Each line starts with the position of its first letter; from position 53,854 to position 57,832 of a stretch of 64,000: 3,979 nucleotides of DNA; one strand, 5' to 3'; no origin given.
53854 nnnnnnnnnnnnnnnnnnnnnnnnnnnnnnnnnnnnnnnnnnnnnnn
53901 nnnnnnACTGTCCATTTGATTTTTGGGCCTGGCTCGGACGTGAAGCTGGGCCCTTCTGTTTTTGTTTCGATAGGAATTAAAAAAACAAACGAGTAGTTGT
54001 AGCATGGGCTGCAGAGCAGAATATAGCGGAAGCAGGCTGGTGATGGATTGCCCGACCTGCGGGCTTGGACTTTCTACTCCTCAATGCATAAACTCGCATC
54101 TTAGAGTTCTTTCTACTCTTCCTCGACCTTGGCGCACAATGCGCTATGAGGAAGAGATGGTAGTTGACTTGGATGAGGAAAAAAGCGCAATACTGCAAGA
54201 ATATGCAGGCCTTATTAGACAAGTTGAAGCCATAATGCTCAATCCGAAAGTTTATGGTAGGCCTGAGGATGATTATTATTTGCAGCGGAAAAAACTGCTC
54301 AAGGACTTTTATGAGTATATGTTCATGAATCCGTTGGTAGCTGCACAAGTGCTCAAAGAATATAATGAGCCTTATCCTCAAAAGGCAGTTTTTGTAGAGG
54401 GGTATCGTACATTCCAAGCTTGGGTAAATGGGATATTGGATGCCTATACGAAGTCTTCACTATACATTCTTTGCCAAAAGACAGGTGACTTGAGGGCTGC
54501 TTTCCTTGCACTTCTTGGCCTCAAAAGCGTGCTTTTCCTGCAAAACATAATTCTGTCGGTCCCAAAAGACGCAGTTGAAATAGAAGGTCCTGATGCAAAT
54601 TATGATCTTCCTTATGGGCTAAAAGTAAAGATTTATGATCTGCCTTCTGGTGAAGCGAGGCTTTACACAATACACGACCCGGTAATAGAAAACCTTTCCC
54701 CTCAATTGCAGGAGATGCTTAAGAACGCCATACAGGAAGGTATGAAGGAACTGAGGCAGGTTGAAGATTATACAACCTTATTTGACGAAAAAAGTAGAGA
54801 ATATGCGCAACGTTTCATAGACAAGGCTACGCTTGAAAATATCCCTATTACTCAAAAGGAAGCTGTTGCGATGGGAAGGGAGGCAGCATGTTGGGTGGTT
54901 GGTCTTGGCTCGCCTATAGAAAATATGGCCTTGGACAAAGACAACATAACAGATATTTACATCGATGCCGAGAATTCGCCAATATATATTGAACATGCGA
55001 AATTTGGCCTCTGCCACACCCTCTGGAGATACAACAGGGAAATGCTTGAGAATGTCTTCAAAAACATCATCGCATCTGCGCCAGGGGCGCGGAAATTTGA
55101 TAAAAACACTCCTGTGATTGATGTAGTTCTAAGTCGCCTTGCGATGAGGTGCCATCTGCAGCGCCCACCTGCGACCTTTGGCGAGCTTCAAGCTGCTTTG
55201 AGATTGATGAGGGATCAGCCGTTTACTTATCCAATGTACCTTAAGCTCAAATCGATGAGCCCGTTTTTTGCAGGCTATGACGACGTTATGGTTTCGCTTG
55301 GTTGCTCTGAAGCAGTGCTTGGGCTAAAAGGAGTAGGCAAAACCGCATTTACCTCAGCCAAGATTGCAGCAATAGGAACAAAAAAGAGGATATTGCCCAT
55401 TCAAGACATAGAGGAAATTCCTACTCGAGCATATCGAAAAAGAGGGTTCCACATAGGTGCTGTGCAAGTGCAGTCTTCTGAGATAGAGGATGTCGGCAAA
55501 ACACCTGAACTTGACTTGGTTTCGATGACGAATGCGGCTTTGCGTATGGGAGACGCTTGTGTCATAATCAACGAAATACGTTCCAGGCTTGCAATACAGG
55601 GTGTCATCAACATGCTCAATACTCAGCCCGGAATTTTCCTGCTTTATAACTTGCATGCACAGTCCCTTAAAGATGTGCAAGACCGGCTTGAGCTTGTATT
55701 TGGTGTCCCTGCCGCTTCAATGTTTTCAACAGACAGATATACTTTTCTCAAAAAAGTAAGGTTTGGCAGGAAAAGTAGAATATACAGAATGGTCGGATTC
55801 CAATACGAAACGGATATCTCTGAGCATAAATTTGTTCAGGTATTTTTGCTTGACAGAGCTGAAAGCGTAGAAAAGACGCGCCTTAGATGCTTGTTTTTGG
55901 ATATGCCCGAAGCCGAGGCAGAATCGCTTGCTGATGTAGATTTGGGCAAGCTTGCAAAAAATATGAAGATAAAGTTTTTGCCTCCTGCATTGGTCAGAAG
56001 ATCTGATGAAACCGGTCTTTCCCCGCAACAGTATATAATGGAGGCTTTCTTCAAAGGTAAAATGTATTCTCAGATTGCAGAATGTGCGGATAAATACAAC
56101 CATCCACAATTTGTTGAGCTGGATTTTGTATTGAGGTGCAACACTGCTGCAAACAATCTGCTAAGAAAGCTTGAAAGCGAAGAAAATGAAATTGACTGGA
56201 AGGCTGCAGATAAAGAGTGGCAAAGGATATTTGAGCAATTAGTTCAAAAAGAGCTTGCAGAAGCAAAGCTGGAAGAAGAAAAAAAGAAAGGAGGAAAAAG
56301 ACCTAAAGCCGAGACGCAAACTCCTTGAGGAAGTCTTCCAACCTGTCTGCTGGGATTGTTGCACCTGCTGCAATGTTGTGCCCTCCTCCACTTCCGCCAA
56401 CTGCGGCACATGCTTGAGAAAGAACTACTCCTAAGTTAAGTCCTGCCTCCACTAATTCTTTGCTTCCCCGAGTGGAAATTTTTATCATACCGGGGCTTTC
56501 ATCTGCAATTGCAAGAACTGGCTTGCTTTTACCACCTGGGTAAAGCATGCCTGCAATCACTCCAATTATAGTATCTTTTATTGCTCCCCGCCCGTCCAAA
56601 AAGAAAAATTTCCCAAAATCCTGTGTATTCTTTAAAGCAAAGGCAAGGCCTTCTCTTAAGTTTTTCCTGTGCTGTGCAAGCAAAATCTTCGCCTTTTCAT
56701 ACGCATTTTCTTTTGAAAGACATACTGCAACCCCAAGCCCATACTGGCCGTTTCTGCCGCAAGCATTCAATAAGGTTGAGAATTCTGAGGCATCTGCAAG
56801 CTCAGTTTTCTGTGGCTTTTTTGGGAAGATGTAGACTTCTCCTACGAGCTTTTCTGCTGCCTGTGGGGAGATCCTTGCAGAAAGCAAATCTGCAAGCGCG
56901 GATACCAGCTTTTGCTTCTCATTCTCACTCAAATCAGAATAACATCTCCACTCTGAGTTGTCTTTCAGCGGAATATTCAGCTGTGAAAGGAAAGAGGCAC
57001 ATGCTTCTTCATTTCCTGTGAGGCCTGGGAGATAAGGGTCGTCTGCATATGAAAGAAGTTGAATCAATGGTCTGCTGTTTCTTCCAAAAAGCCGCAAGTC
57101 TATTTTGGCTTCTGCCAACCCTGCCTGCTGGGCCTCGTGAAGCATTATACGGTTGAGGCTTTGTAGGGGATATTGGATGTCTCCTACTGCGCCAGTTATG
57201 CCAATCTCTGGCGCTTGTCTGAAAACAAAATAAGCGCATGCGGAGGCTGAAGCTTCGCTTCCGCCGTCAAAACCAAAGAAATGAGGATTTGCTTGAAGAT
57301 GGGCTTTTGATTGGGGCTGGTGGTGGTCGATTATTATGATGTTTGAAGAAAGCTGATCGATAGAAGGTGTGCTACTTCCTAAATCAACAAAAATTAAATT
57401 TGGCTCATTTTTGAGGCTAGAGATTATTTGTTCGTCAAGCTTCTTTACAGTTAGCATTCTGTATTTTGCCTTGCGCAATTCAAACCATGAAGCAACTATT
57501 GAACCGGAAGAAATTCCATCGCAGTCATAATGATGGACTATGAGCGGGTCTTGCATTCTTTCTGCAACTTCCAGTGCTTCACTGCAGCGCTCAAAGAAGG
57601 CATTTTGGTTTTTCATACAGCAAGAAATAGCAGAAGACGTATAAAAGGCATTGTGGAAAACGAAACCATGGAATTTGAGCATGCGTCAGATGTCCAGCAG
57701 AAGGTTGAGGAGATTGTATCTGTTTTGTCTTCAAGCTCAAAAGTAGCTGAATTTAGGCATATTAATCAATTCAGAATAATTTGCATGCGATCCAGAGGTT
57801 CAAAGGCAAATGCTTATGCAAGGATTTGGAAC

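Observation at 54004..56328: Atypical 774-aa VirB11/FlaI-family ATPase with Zn-ribbon N-extension and long C-extension, with no adjacent membrane platform gene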

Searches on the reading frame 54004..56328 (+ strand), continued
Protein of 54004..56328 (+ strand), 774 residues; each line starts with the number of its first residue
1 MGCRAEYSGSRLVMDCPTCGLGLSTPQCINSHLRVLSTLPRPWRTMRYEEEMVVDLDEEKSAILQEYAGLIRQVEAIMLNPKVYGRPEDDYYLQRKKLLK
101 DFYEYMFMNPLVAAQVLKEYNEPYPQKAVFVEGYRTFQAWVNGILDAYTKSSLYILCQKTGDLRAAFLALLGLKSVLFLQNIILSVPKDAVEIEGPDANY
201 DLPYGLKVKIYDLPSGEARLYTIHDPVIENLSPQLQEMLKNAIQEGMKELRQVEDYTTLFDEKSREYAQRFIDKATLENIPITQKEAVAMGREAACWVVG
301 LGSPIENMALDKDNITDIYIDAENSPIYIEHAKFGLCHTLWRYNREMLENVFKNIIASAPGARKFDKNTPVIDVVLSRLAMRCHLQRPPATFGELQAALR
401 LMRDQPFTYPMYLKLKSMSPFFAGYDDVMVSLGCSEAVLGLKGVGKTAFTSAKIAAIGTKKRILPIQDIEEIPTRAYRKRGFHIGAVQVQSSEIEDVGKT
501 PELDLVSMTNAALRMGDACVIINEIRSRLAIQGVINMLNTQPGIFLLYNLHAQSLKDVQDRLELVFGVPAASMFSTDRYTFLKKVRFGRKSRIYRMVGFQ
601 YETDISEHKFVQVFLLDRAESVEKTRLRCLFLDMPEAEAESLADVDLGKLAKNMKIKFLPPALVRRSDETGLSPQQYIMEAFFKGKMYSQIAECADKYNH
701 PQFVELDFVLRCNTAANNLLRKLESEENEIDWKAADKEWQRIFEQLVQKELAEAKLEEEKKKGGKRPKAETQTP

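Call 84: find_encoding_contigs(protein=P0334, flank=10000, max_places=2)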
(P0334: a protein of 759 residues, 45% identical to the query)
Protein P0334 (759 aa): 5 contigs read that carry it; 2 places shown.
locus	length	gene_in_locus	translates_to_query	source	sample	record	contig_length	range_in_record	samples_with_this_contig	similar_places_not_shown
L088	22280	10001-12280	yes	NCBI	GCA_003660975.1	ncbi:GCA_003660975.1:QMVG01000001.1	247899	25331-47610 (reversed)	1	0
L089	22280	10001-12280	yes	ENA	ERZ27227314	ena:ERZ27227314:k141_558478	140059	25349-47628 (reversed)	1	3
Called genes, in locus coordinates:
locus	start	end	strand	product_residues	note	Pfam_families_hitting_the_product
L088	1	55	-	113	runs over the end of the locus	-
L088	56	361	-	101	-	-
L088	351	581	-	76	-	-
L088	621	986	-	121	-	-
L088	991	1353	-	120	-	-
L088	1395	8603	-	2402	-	PF13620:CarboxypepD_reg (faint), PF11974:bMG3 (faint)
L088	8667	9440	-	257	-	-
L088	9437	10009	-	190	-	PF09721:Exosortase_EpsH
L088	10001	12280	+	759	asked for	PF00437:T2SSE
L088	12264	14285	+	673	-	-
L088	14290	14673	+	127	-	-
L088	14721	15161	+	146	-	-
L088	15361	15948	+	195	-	-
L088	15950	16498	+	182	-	-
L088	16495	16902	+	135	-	-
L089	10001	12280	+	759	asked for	PF00437:T2SSE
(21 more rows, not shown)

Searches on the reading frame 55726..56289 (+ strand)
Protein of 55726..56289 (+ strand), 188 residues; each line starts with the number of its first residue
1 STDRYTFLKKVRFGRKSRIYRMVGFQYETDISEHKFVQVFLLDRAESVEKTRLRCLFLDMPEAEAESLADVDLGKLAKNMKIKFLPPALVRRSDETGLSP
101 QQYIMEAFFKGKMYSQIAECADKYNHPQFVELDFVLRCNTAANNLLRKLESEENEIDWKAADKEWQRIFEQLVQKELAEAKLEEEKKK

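Call 78: search_protein_families(library=pfam, proteins=[window:55726-56289:+], max_evalue=1)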
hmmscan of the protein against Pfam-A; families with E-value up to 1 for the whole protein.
seq(188 aa): 2 families
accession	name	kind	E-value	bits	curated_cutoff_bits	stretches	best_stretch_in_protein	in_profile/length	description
PF14022.11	DUF4238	-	0.046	13.6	27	1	95-164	28-94/281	Protein of unknown function (DUF4238)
PF20634.2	IFNGR1_transm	-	0.12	13.2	27.5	1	3-40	4-42/57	Interferon gamma receptor 1, transmembrane region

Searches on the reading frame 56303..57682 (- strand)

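Call 3: search_protein_families(library=pfam, proteins=[window:56303-57682:-], max_evalue=0.01)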
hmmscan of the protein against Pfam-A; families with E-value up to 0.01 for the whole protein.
window:56303-57682:- (459 aa): 3 families
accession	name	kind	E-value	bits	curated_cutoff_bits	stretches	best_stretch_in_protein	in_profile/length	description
PF21763.2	DHH_CID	-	3.6e-25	88.6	27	1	198-280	1-84/84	DHH-CID domain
PF02272.25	DHHA1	-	1.7e-14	54.5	25.9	1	372-457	17-98/102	DHHA1 domain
PF01368.27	DHH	-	1.9e-08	35.1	28.1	1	47-149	3-97/125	DHH family, N-terminal domain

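Call 4: search_protein_families(library=ncbifam, proteins=[window:56303-57682:-], max_evalue=0.01)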
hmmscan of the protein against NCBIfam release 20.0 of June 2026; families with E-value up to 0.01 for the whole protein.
window:56303-57682:- (459 aa): 6 families
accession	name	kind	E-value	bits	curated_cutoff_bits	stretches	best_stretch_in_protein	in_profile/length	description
NF053576.1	RecJ_archaeal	equivalog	9.5e-129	430.1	360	1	42-456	10-446/452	RecJ family nuclease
NF040701.1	RecJ_Meth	equivalog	4.1e-76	256.6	550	1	46-458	10-448/449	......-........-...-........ exonuclease RecJ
NF053575.1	GAN_nuclease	exception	3.5e-70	236.9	850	1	26-455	3-460/467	GINS-associated RecJ family nuclease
TIGR00644.1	recJ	equivalog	9.2e-17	60.5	396.9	2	304-457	266-420/546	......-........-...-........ exonuclease RecJ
NF053566.1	SSO0295_fam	equivalog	2.6e-05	23.4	350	1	177-349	120-275/334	SSO0295 family DNA-binding domain-containing protein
NF008290.0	PRK11070.1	equivalog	0.001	17.6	900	1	305-456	291-450/577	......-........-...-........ exonuclease RecJ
